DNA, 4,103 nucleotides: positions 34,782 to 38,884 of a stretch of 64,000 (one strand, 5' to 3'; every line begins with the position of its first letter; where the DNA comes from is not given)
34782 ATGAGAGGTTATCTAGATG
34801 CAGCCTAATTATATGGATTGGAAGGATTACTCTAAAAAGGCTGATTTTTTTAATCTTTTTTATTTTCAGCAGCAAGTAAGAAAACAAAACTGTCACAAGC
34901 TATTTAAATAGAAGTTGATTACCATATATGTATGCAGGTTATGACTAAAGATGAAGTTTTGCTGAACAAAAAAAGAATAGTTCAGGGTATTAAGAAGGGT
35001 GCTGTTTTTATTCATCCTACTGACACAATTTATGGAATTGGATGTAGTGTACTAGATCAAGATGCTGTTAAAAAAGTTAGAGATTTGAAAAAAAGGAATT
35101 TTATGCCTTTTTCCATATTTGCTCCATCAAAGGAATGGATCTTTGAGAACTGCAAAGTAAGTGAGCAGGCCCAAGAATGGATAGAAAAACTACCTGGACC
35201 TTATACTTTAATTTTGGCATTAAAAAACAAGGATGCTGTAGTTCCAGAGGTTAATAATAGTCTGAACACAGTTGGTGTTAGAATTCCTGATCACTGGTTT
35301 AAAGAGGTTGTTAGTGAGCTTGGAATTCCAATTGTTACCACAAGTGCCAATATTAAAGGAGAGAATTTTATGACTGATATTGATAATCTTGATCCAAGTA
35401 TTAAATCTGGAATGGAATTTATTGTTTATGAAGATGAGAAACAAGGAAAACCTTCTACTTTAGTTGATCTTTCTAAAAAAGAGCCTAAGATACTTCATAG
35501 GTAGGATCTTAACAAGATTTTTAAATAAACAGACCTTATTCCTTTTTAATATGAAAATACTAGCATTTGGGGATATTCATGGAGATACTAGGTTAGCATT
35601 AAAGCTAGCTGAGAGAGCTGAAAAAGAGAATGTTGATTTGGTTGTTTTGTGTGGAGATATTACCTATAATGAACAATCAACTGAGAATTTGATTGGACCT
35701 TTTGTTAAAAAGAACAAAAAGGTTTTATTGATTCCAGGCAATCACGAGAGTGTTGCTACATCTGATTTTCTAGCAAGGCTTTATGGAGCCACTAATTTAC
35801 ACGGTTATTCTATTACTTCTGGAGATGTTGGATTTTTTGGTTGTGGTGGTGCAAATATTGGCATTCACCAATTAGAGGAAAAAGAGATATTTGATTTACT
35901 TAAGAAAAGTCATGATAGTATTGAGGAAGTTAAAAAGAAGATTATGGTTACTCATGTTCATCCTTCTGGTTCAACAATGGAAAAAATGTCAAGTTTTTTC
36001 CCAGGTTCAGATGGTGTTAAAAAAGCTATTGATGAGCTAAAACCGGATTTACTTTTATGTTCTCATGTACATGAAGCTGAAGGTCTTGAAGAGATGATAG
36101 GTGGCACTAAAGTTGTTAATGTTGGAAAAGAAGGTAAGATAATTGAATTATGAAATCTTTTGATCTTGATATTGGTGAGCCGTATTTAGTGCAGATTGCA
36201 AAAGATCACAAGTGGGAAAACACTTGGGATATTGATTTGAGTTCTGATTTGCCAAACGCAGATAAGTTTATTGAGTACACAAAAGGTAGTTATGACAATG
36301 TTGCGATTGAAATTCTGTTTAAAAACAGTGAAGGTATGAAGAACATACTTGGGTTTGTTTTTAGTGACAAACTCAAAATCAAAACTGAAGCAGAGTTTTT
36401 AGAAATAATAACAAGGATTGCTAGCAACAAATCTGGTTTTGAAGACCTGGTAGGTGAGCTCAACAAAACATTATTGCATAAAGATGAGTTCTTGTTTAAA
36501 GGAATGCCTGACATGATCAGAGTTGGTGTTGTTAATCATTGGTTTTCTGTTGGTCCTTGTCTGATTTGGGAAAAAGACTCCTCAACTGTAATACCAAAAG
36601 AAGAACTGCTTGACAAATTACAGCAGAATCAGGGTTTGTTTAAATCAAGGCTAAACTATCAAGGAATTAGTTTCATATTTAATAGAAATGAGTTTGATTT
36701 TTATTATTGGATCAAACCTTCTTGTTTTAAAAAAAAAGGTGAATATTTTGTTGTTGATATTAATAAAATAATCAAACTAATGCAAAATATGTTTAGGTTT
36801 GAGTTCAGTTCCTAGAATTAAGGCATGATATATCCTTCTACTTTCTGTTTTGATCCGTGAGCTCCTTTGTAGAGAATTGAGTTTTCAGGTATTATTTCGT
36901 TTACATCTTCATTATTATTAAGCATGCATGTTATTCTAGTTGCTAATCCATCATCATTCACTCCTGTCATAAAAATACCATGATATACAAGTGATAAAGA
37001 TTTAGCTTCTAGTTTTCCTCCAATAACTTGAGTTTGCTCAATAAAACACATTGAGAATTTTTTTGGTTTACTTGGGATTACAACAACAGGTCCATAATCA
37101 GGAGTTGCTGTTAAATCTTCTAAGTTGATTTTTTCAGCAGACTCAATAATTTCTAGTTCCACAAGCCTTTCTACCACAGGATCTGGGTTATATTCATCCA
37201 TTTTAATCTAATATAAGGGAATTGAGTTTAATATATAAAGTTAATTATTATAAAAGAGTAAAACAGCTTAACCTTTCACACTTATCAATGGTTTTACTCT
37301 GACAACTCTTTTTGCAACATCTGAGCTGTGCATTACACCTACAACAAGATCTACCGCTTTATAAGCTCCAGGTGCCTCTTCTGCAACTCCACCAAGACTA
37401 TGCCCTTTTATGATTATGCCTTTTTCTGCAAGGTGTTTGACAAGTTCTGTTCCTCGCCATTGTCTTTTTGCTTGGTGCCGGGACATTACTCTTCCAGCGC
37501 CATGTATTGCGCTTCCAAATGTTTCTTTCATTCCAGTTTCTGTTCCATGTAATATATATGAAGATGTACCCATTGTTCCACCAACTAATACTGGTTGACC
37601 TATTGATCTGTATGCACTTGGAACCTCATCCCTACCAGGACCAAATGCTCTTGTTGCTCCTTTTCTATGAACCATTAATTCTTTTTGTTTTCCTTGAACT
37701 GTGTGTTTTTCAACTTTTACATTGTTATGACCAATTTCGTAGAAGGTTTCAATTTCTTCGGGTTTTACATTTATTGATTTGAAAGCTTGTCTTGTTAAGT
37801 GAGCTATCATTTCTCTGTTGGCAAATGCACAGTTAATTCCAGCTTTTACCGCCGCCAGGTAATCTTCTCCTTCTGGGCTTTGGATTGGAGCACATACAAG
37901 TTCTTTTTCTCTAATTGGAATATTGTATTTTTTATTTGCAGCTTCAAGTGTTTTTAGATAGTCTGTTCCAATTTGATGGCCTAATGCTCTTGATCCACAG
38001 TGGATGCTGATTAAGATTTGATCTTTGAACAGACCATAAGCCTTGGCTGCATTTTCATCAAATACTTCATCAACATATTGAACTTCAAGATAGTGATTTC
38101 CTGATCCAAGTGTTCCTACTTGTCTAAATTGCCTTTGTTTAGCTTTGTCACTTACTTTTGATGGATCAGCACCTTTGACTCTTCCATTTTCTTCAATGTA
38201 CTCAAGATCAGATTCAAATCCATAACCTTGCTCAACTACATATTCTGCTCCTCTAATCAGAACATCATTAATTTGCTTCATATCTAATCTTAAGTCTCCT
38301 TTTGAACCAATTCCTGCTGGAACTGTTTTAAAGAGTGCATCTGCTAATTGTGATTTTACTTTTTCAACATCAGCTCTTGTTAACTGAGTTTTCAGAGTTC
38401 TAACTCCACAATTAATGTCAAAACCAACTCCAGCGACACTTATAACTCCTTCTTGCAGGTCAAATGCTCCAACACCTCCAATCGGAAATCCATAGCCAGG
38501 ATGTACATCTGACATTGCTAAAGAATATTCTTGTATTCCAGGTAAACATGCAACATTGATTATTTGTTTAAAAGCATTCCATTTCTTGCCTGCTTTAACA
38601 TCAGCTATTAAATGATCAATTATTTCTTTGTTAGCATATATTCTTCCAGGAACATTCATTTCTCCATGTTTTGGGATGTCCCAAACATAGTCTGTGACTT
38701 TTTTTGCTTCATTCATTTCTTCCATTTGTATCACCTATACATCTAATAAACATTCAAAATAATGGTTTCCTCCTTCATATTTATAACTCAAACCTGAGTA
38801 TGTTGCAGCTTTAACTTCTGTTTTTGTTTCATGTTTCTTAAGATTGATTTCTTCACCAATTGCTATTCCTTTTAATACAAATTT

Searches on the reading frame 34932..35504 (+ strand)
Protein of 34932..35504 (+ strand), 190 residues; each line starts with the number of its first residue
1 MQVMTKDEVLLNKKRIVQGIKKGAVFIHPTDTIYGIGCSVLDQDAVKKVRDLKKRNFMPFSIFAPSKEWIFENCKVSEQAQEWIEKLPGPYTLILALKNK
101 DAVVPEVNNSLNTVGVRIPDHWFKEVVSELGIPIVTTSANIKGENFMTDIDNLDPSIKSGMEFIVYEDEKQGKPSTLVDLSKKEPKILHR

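Call 84: search_protein_families(library=pfam, proteins=[window:34932-35504:+], max_evalue=0.001)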
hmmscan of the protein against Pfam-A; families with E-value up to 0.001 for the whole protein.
window:34932-35504:+ (190 aa): 1 family
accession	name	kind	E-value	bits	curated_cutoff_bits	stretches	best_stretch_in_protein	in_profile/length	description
PF01300.24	Sua5_yciO_yrdC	-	2.5e-41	141.5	25.1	1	20-189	3-176/178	Telomere recombination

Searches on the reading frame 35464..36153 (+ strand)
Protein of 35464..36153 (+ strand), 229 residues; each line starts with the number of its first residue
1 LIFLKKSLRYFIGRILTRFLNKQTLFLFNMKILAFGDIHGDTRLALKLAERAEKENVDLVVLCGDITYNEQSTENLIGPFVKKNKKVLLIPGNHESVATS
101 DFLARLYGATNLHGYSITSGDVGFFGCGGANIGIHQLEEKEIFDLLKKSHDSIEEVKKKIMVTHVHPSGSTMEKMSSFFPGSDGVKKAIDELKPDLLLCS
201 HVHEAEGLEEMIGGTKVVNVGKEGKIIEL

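Call 30: search_protein_families(library=pfam, proteins=[window:35464-36153:+], max_evalue=0.01)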
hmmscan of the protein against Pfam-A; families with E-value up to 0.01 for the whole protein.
window:35464-36153:+ (229 aa): 3 families
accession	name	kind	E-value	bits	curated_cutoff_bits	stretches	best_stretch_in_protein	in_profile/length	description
PF00149.33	Metallophos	-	1.4e-18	68.4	21.5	1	30-204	1-190/191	Calcineurin-like phosphoesterase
PF12850.12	Metallophos_2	-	1.9e-13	51.2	27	1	30-222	1-134/154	Calcineurin-like phosphoesterase superfamily domain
PF14582.11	Metallophos_3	-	4.9e-11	42.9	28.2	2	86-222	91-238/259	Metallophosphoesterase, calcineurin superfamily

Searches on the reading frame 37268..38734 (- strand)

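Call 18: search_protein_families(library=pfam, proteins=[window:37268-38734:-], max_evalue=0.001)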
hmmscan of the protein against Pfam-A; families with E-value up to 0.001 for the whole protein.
window:37268-38734:- (488 aa): 1 family
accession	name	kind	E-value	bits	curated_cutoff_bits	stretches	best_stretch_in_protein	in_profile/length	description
PF01139.22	RtcB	-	2.9e-161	537.9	27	1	57-488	1-426/426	tRNA-splicing ligase RtcB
